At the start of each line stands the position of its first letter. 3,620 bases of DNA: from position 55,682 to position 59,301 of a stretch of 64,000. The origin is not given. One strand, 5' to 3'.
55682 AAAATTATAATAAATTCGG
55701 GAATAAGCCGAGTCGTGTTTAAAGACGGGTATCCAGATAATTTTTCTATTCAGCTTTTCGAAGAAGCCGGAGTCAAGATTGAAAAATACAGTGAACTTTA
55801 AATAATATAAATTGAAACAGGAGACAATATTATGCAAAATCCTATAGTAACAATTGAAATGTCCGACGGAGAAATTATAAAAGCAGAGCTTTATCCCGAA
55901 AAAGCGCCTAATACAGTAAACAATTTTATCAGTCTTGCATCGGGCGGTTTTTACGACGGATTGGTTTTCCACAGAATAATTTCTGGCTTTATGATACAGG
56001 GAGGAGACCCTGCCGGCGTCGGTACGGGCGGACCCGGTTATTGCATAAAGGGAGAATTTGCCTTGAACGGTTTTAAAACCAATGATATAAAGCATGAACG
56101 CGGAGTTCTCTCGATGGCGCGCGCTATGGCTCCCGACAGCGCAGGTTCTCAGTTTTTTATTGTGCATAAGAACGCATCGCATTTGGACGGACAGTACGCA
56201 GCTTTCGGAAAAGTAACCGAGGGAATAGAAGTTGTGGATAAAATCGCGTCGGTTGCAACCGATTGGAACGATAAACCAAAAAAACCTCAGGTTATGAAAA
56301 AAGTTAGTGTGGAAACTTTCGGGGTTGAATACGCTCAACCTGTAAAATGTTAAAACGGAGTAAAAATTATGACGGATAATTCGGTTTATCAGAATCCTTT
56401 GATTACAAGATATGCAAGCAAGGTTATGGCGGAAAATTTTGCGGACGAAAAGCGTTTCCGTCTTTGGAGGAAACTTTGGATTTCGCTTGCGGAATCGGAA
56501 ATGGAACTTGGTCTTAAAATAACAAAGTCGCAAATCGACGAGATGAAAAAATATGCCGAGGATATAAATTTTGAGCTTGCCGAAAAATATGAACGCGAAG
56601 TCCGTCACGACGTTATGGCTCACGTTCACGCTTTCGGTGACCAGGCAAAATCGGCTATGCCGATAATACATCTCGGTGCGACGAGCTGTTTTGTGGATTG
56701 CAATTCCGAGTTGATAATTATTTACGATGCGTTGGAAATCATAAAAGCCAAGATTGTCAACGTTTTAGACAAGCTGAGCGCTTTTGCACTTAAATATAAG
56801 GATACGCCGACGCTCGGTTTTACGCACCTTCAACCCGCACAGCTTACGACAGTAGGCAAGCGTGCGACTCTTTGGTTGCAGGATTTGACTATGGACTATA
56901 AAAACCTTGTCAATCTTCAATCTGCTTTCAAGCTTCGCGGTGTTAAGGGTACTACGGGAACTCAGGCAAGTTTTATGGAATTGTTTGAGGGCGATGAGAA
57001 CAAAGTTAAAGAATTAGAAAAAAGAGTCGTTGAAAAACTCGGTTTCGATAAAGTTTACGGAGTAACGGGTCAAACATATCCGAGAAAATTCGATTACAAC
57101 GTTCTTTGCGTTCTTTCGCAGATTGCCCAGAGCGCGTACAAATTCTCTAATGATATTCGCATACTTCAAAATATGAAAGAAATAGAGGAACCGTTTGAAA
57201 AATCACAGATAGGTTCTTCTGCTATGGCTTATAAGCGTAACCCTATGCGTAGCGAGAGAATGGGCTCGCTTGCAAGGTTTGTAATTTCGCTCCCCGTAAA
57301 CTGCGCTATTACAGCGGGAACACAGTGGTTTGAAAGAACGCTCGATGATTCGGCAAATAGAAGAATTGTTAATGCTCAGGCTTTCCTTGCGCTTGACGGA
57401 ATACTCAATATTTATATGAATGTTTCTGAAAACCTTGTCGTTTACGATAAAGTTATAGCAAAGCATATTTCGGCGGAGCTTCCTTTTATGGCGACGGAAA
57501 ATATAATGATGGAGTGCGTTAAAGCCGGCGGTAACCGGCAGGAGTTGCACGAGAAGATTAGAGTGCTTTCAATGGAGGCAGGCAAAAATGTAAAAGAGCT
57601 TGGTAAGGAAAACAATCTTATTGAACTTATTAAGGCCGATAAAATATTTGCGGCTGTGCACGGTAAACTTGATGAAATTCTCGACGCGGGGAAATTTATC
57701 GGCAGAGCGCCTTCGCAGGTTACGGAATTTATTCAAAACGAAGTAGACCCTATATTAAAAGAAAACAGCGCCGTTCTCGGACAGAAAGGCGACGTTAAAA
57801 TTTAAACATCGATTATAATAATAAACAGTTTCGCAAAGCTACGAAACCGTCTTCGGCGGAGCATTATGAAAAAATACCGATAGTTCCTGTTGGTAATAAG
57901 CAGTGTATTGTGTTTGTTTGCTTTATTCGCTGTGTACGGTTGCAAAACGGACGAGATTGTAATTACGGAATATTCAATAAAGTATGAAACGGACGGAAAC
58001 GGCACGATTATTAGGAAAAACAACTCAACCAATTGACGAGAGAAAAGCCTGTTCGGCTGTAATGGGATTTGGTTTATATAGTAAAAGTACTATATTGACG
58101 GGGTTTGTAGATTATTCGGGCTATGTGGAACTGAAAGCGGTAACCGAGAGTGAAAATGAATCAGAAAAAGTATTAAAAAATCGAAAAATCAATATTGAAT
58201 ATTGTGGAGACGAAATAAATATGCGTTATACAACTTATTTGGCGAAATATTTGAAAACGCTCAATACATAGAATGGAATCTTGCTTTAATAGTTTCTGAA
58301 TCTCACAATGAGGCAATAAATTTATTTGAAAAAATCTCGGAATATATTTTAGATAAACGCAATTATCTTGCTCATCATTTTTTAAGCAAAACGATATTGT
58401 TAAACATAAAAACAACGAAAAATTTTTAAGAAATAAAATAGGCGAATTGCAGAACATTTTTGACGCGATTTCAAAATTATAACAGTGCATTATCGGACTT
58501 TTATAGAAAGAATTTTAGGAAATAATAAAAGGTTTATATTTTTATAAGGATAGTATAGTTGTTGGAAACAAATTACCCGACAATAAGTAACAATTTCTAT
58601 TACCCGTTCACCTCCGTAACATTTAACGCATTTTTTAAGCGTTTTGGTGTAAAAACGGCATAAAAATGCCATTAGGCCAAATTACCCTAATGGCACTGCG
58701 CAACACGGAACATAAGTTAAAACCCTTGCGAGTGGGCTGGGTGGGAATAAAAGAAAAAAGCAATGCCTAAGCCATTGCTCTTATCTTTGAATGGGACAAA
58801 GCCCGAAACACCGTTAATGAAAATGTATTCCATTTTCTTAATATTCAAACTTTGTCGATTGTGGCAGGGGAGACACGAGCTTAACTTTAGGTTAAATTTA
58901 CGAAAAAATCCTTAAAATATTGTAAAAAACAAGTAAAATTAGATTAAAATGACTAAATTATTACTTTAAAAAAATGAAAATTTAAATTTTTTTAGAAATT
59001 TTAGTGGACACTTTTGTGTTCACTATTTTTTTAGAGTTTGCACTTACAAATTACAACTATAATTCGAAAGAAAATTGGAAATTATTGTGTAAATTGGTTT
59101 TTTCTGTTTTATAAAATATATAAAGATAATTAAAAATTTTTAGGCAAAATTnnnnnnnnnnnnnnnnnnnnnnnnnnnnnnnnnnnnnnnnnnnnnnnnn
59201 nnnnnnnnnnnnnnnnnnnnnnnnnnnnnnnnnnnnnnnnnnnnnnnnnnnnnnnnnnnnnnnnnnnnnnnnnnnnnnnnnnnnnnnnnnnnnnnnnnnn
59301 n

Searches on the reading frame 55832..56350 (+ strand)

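Call 15: search_protein_families(library=pfam, proteins=[window:55832-56350:+], max_evalue=0.1)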
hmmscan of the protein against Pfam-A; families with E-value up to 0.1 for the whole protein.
window:55832-56350:+ (173 aa): 1 family
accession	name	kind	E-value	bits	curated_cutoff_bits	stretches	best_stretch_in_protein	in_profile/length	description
PF00160.26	Pro_isomerase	-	1.1e-48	165.9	21.7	1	6-160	2-159/159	Cyclophilin type peptidyl-prolyl cis-trans isomerase/CLD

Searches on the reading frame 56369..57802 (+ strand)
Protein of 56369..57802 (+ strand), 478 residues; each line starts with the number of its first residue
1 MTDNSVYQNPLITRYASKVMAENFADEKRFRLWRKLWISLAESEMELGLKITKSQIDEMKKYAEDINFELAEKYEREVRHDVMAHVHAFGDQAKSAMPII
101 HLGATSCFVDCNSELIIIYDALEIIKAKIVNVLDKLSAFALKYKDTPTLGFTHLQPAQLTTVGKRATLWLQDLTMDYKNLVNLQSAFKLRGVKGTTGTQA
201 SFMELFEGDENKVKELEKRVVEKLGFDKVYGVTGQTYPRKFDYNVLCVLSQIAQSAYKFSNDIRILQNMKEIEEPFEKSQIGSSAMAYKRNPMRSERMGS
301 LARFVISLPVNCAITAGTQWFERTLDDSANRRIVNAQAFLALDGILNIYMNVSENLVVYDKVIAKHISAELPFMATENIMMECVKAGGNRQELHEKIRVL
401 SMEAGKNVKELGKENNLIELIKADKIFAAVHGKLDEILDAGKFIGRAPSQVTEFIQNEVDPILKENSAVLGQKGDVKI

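Call 15: search_protein_families(library=pfam, proteins=[window:56369-57802:+], max_evalue=0.1)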
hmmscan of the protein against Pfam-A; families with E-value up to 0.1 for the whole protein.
window:56369-57802:+ (478 aa): 4 families
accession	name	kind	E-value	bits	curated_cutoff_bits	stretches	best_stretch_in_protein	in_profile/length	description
PF00206.25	Lyase_1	-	3.5e-24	86.2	27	1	52-305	50-310/312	Lyase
PF10397.14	ADSL_C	-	4.4e-22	78.6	32.7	1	372-454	1-79/79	Adenylosuccinate lyase C-terminus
PF18738.6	HEPN_DZIP3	-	0.012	15.8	27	0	206-250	8-53/144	DZIP3/ hRUL138-like HEPN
PF07764.18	Omega_Repress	-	0.039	14.6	33.3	1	371-411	11-49/59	Omega Transcriptional Repressor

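Call 54: find_encoding_contigs(protein=window:56369-57802:+, flank=10000, max_places=8)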
Protein window:56369-57802:+ (478 aa): 3 contigs read that carry it; 1 place shown.
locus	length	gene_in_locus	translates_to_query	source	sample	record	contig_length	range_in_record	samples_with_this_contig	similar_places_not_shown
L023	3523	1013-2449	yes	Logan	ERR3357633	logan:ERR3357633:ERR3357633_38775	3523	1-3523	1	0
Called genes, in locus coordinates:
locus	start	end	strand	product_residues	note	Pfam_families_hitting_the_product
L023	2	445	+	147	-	?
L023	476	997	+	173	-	PF00160:Pro_isomerase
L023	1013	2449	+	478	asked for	PF00206:Lyase_1, PF10397:ADSL_C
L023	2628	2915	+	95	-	-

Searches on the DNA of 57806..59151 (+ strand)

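Call 64: search_dna_similar(query=window:57806-59151:+, collection=phages, mode=distant, max_rows=8)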
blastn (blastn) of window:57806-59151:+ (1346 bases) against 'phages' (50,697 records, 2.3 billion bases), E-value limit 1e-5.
No match.

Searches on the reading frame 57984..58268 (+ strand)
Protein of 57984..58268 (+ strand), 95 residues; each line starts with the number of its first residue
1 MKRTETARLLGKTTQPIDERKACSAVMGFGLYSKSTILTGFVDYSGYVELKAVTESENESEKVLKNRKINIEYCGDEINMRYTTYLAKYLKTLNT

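Call 15: search_protein_families(library=pfam, proteins=[window:57984-58268:+], max_evalue=0.1)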
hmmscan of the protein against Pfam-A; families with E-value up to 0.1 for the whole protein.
window:57984-58268:+ (95 aa): 0 families

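Call 45: search_protein_families(library=padloc, proteins=[window:57984-58268:+], max_evalue=0.01)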
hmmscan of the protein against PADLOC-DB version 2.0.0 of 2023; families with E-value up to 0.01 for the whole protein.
window:57984-58268:+ (95 aa): 1 family
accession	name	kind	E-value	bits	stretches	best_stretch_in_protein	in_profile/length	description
PDLC00608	ZorB1|ZorB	-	0.0094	13.3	0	43-73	195-225/243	MotB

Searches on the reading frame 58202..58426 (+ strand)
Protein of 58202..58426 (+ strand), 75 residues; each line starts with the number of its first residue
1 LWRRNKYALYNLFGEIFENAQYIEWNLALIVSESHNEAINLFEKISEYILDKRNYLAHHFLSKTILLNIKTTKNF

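Call 15: search_protein_families(library=pfam, proteins=[window:58202-58426:+], max_evalue=0.1)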
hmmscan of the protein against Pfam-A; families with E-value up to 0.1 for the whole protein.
window:58202-58426:+ (75 aa): 0 families

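Call 45: search_protein_families(library=padloc, proteins=[window:58202-58426:+], max_evalue=0.01)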
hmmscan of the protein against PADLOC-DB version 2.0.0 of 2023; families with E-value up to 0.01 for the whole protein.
window:58202-58426:+ (75 aa): 1 family
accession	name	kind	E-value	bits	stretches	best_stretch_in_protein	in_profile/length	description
PDLC03033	MTase_I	-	0.001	16.1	1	3-69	104-171/541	Type I methyltransferase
